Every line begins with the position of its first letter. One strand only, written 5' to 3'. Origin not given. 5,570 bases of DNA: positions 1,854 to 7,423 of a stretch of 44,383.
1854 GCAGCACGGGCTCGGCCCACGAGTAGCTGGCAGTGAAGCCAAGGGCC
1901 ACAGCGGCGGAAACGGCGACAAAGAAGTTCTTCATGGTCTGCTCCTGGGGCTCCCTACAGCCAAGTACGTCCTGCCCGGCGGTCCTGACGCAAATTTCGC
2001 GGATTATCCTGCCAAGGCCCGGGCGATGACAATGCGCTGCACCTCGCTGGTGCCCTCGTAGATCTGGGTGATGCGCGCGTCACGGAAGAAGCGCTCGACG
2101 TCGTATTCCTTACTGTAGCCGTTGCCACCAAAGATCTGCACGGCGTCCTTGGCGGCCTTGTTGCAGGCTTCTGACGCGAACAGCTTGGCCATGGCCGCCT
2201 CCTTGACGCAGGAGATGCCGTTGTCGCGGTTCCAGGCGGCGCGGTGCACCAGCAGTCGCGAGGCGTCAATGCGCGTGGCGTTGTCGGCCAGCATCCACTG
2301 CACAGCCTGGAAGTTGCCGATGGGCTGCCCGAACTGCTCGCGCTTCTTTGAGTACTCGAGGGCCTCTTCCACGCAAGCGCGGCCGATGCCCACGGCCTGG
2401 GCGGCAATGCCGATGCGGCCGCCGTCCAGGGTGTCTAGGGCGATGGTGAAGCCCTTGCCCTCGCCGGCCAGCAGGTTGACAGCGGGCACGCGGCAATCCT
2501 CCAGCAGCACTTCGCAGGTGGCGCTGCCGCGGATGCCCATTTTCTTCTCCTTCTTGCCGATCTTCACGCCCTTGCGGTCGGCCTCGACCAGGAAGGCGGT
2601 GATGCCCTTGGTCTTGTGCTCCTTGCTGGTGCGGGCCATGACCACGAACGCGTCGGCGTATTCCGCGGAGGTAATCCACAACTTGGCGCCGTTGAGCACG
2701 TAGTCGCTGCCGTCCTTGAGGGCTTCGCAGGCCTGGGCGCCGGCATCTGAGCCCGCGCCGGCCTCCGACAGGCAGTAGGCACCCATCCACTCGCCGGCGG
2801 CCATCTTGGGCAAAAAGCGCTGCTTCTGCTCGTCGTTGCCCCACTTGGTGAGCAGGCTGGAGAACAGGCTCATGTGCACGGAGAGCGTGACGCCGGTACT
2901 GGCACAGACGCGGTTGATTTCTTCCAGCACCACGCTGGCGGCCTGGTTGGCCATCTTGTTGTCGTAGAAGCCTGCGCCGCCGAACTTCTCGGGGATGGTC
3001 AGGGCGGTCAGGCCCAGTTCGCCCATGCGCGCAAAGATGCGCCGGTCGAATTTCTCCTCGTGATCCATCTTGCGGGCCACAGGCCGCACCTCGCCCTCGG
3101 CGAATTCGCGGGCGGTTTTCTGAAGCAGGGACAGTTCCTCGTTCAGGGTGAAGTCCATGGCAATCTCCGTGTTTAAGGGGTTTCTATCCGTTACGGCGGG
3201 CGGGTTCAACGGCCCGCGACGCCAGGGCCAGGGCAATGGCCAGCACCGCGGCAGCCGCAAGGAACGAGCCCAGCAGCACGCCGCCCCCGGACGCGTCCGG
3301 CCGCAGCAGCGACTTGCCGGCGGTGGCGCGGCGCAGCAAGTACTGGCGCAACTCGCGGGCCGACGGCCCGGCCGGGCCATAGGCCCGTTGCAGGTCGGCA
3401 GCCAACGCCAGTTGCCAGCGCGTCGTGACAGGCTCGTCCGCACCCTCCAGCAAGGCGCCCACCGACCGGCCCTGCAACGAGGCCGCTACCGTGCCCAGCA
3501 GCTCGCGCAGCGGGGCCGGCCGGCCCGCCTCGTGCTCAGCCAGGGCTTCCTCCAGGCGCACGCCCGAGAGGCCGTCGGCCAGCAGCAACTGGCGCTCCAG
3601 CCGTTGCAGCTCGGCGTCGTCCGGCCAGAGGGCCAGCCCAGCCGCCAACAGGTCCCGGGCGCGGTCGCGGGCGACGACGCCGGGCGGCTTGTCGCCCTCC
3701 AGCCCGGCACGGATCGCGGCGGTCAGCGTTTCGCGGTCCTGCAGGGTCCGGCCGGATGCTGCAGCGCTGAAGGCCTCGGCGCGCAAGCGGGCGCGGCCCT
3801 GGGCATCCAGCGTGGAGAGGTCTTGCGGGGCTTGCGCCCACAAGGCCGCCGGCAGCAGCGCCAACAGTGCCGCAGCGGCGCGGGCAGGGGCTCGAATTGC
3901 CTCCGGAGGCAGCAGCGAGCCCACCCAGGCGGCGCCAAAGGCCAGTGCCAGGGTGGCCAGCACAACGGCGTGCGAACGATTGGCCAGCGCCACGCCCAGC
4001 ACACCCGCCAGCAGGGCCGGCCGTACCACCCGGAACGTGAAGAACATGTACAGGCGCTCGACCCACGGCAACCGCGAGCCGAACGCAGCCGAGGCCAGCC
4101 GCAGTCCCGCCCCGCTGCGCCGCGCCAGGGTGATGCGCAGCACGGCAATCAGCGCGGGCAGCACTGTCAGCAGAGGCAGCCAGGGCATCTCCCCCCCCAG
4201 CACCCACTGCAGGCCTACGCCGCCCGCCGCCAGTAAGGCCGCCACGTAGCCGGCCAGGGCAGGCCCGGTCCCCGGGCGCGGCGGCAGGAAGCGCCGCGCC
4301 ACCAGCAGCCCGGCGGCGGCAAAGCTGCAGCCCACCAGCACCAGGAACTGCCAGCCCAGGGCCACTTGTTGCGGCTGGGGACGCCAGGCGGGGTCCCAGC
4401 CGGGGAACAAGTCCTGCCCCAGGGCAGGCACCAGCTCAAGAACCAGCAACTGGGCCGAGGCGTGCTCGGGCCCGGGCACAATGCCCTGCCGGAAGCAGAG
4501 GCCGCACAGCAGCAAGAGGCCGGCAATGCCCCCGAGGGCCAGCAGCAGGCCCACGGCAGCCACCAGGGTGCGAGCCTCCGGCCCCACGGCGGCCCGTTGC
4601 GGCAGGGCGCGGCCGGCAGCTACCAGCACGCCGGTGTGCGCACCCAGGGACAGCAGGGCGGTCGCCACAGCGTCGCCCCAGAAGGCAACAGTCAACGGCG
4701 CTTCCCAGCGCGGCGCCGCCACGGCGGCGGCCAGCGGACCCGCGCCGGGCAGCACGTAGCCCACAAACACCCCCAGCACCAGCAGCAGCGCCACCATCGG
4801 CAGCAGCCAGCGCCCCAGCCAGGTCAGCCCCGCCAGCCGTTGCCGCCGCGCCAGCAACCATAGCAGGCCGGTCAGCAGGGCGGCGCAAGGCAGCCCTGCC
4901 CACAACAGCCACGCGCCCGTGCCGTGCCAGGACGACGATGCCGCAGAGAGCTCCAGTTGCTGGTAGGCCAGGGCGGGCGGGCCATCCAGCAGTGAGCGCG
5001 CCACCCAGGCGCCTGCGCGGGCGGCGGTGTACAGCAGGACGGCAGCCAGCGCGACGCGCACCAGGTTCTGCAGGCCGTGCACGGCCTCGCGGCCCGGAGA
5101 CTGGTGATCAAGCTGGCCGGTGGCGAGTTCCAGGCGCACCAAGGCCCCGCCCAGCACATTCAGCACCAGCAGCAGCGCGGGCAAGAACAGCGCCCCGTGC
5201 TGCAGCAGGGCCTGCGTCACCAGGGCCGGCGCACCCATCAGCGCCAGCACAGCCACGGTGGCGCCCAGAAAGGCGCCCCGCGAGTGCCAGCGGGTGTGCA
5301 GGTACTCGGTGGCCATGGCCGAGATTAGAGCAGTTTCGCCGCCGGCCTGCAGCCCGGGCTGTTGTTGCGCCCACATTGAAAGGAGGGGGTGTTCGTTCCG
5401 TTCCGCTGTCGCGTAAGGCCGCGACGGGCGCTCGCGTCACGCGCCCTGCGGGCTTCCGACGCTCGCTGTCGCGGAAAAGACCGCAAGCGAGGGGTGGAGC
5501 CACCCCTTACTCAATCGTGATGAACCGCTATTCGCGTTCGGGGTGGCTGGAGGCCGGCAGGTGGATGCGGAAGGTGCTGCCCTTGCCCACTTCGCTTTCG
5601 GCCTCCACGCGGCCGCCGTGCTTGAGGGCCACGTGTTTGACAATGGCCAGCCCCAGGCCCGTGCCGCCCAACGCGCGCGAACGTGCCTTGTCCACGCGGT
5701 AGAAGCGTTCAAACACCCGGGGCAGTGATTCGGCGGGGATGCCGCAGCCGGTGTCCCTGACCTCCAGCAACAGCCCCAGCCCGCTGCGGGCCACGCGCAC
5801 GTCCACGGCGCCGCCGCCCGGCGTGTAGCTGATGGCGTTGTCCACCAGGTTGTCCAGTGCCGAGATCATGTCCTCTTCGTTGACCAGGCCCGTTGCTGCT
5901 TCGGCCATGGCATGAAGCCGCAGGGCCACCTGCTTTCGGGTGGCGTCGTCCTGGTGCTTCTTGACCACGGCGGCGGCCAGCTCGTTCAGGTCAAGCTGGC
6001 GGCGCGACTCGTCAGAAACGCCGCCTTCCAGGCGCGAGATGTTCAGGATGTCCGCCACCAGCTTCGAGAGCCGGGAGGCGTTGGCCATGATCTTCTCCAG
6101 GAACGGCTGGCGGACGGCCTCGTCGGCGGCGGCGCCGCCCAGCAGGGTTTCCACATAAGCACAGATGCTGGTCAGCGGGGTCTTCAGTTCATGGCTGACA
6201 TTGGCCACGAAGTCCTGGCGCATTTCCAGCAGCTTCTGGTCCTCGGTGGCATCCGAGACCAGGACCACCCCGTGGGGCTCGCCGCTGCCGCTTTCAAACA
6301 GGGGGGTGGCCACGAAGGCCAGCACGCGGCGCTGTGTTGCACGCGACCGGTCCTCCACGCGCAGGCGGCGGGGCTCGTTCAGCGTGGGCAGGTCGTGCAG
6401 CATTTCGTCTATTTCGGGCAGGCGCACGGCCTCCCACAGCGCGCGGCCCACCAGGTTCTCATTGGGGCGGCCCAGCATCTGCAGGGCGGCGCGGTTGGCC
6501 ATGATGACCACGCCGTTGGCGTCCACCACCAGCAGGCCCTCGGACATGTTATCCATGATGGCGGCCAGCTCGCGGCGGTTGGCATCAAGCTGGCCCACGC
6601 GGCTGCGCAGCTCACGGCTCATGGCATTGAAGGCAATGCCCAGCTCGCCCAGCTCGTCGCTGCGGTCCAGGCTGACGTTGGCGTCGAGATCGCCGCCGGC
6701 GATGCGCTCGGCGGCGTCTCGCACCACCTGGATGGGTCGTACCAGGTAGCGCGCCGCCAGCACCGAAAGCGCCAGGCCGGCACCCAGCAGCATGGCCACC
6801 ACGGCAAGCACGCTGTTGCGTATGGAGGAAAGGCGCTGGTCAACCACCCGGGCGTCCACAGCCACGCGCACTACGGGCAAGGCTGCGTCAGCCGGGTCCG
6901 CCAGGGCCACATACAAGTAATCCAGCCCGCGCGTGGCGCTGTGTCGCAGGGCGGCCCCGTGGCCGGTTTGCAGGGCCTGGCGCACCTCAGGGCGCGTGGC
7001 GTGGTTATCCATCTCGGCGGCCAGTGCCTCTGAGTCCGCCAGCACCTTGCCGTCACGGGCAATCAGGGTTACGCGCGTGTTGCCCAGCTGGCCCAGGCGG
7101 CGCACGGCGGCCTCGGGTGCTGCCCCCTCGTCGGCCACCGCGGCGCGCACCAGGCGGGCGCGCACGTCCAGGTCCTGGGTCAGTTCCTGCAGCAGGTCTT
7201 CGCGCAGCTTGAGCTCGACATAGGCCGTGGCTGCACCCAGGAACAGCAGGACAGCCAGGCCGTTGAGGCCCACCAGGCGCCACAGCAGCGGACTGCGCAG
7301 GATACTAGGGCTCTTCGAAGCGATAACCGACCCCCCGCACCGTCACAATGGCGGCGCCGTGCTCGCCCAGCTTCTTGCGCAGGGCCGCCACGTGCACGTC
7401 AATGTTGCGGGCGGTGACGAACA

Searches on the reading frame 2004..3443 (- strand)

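Call 15: search_protein_families(library=pfam, proteins=[window:2004-3443:-], max_evalue=0.001)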
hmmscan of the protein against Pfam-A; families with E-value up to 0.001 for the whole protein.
window:2004-3443:- (479 aa): 6 families
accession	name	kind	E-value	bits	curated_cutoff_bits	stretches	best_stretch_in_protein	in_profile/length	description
PF00441.29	Acyl-CoA_dh_1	-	2.5e-55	187.2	22.4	1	329-477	1-149/150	Acyl-CoA dehydrogenase, C-terminal domain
PF02771.21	Acyl-CoA_dh_N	-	9.4e-35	119.8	22.9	1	102-218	2-113/113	Acyl-CoA dehydrogenase, N-terminal domain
PF08028.16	Acyl-CoA_dh_2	-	5.6e-27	95.1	22.7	1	344-466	1-133/134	Acyl-CoA dehydrogenase, C-terminal domain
PF02770.24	Acyl-CoA_dh_M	-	1.4e-25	89.7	33.3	1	222-317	1-97/97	Acyl-CoA dehydrogenase, middle domain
PF22924.1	ACOX_C_alpha1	-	1.5e-05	25.3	27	1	416-477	107-168/169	Acyl-CoA oxidase, C-alpha1 domain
PF11794.13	HpaB_N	-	0.00041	20.5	35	1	249-300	179-232/270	4-hydroxyphenylacetate 3-hydroxylase N terminal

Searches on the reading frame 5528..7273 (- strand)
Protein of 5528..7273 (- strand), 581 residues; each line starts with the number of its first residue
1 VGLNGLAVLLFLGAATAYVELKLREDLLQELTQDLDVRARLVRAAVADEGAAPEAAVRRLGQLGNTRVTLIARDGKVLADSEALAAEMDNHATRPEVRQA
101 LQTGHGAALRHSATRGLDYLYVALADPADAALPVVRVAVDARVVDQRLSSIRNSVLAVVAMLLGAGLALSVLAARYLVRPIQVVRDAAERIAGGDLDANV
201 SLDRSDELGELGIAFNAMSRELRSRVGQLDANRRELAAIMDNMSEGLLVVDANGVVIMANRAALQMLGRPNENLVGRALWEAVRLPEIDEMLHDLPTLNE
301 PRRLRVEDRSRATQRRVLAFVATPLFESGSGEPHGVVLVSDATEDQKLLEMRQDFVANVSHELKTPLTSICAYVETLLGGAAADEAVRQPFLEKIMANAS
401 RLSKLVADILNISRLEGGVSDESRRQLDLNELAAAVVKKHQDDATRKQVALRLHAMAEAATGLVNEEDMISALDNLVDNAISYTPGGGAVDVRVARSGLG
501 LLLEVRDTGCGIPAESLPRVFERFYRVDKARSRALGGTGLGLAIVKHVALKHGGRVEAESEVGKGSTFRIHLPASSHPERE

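Call 15: search_protein_families(library=pfam, proteins=[window:5528-7273:-], max_evalue=0.001)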
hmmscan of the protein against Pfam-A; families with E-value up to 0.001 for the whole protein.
window:5528-7273:- (581 aa): 11 families
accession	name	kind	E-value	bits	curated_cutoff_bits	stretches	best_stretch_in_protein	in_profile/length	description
PF02518.31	HATPase_c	-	7.2e-31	107.3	26.4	1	466-574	3-109/111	Histidine kinase-, DNA gyrase B-, and HSP90-like ATPase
PF00512.31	HisKA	-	2.3e-17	63.2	26.9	1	351-418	1-66/66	His Kinase A (phospho-acceptor) domain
PF00672.30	HAMP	-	3.2e-15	56.6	25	1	173-223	2-52/53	HAMP domain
PF08448.16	PAS_4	-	1.3e-09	38.7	23.1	1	241-344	2-107/110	PAS fold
PF13188.13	PAS_8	-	2.5e-09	37.1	21.8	1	236-287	3-51/65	PAS domain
PF00989.32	PAS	-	1.2e-08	35.4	22.6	1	235-337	2-107/113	PAS fold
PF24820.1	Diguanyl_cycl_sensor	-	8e-06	26.2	28.1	1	240-278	2-40/109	Diguanylate cyclase-like sensor domain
PF13426.13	PAS_9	-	1.4e-05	25.7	27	1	245-343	2-102/103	PAS domain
PF12860.13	PAS_7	-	2.7e-05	24.7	27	1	241-284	2-46/115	PAS fold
PF16736.11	sCache_like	-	0.00019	22.2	27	0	56-102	35-81/117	Single Cache-like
PF13756.12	Stimulus_sens_1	-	0.0005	21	29.8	0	56-96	9-51/111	Stimulus-sensing domain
